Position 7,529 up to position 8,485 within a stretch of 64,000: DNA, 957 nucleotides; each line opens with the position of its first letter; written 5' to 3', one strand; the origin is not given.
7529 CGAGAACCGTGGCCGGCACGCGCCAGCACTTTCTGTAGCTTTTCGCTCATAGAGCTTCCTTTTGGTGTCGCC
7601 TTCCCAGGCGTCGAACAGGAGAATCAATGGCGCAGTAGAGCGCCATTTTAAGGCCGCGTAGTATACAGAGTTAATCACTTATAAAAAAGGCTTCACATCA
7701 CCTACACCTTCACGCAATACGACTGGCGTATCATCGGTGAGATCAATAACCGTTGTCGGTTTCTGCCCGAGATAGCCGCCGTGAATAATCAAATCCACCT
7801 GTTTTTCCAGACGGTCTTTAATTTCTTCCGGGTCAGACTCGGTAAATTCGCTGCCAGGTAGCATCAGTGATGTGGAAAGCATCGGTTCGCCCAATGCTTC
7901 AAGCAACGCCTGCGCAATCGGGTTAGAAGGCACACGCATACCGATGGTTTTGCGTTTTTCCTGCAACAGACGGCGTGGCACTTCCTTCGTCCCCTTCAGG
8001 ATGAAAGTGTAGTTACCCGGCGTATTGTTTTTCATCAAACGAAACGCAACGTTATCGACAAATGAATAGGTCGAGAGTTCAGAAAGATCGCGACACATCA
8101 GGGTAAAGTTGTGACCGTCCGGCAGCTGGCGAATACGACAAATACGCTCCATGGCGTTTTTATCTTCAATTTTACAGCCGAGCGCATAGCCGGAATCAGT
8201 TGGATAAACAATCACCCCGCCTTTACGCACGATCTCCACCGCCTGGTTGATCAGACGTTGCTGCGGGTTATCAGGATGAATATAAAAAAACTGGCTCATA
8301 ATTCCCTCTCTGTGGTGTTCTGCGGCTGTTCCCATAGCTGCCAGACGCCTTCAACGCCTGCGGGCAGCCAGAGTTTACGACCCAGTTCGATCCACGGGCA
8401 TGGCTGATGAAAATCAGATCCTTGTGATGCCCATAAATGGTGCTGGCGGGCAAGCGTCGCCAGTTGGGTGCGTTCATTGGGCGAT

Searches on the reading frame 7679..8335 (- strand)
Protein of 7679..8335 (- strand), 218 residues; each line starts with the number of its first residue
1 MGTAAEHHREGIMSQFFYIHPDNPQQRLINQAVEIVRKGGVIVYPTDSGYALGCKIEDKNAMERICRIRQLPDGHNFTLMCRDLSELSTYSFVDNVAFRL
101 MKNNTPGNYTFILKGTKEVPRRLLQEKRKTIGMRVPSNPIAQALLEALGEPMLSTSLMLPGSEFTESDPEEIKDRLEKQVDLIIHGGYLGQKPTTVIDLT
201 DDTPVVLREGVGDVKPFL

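Call 4: search_protein_families(library=ncbifam, proteins=[window:7679-8335:-])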
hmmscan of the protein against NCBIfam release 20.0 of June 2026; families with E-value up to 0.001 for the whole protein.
window:7679-8335:- (218 aa): 3 families
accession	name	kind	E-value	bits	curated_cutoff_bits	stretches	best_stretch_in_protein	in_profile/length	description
TIGR00057.1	TIGR00057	equivalog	2e-79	265.5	123.2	1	19-216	1-199/202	L-threonylcarbamoyladenylate synthase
NF007919.1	PRK10634.1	equivalog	5.1e-20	71.7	175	1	33-200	2-170/176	L-threonylcarbamoyladenylate synthase type 1 TsaC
TIGR00143.1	hypF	equivalog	2.3e-10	39.3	466.1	1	20-182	184-344/741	carbamoyltransferase HypF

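Call 14: find_related_loci(query=window:7679-8299:-, collection=genome_contigs, flank=6000)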
Query window:7679-8299:- (206 aa) in genome_contigs; peptide patterns used: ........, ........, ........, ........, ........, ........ (x = any residue, [..] = any of these).
600 stretches matched a pattern (row limit reached: there are more); 452 encode a relative of the query (tblastn E <= 1e-3); the best 80 are kept; 80 distinct loci.
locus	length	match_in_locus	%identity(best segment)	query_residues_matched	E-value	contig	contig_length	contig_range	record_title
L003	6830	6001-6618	99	1-206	2e-138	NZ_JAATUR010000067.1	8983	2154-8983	Escherichia coli strain SCPM-O-B-8794 67length=8983, whole genome shotgun sequence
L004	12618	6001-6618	99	1-206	3e-138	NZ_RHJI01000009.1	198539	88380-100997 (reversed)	Escherichia sp. E1V33 1V33_9_consensus, whole genome shotgun sequence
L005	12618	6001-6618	99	1-206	3e-138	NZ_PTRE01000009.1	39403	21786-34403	Escherichia sp. MOD1-EC7003 MOD1-EC7003_9_length_39403_cov_108, whole genome shotgun sequence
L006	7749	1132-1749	99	1-206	8e-138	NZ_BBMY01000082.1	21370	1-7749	Escherichia albertii NBRC 107761 = DSM 17582 strain NBRC 107761, whole genome shotgun sequence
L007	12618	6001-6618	97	1-206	4e-135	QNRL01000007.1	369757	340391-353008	Pseudocitrobacter faecalis strain DSM 27453 Ga0244571_107, whole genome shotgun sequence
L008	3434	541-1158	97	1-206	2e-139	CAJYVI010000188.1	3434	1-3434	MAG: uncultured Pseudocitrobacter sp. isolate SP260_1_metabat2_genome_mining.39 genome assembly, contig: k127_49937, who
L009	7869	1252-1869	97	1-206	9e-135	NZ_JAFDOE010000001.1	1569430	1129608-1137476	Citrobacter sp. FP75 contig1, whole genome shotgun sequence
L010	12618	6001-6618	97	1-206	9e-135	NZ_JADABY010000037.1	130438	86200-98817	Citrobacter sp. Res13-Sevr-PEB04-36 seq_tig37, whole genome shotgun sequence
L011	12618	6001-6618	96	1-206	2e-134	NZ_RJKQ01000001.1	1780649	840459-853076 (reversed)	Enterobacter sp. BIGb0383 Ga0304806_101, whole genome shotgun sequence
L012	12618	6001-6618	97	1-206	2e-134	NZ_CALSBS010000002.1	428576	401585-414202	Pseudocitrobacter vendiensis strain CPO20170097T, whole genome shotgun sequence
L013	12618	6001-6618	96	1-206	4e-134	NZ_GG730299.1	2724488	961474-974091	Citrobacter youngae ATCC 29220 Scfld0, whole genome shotgun sequence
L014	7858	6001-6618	96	1-206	4e-134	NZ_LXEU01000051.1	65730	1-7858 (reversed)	Kluyvera georgiana ATCC 51603 Sequence00051, whole genome shotgun sequence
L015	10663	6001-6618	96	1-206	6e-134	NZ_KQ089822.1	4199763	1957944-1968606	Citrobacter sp. MGH106 aetzL-supercont1.1, whole genome shotgun sequence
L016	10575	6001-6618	96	1-206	4e-134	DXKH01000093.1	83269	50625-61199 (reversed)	MAG TPA_asm: Citrobacter sp. isolate HRGM_Genome_0066 HRGM_Genome_0066_93, whole genome shotgun sequence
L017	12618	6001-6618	96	1-206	1e-133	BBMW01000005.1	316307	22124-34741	Citrobacter werkmanii NBRC 105721 DNA, contig: CIWKM05, whole genome shotgun sequence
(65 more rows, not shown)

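Call 76: search_protein_families(library=ncbifam, proteins=[L091:7457-8980:-, L093:10466-11980:-], max_evalue=0.001)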
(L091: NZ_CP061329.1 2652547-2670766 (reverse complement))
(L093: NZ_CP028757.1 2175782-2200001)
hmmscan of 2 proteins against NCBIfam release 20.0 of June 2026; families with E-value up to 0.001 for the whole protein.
L091:7457-8980:- (507 aa): 3 families
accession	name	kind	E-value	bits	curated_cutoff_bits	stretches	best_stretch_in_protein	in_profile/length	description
NF040815.2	recomb_XerA_Arch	equivalog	1.2e-08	34.8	220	1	339-491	111-254/263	site-specific tyrosine recombinase/integron integrase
TIGR02224.1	recomb_XerC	equivalog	7.9e-06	25.5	335.15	1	274-491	62-277/295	tyrosine recombinase XerC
TIGR02225.1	recomb_XerD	equivalog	0.00095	18.6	329.6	0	448-490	234-273/290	site-specific tyrosine recombinase XerD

L093:10466-11980:- (504 aa): 2 families
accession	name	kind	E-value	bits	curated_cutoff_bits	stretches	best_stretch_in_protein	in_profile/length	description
NF040815.2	recomb_XerA_Arch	equivalog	4.1e-08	33.1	220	1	339-491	111-254/263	site-specific tyrosine recombinase/integron integrase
TIGR02224.1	recomb_XerC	equivalog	0.00015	21.3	335.15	1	338-491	126-277/295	tyrosine recombinase XerC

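Call 77: search_protein_families(library=phrogs, proteins=[L091:7457-8980:-], max_evalue=0.001)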
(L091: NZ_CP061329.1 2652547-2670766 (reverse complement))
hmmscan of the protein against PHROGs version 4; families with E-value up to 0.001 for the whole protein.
L091:7457-8980:- (507 aa): 3 families
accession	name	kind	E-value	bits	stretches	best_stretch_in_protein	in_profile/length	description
phrog_1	-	integration and excision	2.2e-26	94.3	1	182-493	159-438/611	integrase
phrog_216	-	integration and excision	1e-14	55.3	1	321-491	57-224/301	integrase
phrog_7685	-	integration and excision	0.00083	20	0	383-483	123-218/240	integrase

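Call 83: search_protein_families(library=padloc, proteins=[L091:2728-5109:-, L091:1739-2440:+, L091:6646-7296:-, L091:5204-5773:-, L093:9328-10425:+, L093:5691-7982:-], max_evalue=0.001)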
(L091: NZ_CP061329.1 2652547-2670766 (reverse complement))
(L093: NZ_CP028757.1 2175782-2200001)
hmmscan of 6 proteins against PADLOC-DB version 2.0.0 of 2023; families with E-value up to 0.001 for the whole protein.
L091:2728-5109:- (793 aa): 4 families
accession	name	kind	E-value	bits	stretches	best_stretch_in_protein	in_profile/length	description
PDLC00833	E1-E2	-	1.8e-06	25.6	1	337-378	158-199/222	E1-E2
PDLC00872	E2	-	3.8e-05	21.3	1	328-377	143-194/216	E2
PDLC04917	PDC-S12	-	0.00025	19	1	344-370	191-217/218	-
PDLC00865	E2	-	0.00046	17.6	0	341-378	161-197/219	E2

L091:1739-2440:+ (233 aa): 0 families

L091:6646-7296:- (216 aa): 0 families

L091:5204-5773:- (189 aa): 0 families

L093:9328-10425:+ (365 aa): 1 family
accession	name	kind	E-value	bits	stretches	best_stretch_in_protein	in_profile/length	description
PDLC04999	PDC-S33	-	3.7e-81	271.3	1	13-364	6-342/349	-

L093:5691-7982:- (763 aa): 4 families
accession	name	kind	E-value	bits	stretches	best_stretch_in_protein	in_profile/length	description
PDLC00833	E1-E2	-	3.8e-07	27.8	1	328-378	147-199/222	E1-E2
PDLC00872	E2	-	1.5e-05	22.5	1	328-378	143-195/216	E2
PDLC04917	PDC-S12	-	0.00029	18.8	1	346-370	193-217/218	-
PDLC00865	E2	-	0.00053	17.4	1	341-379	161-198/219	E2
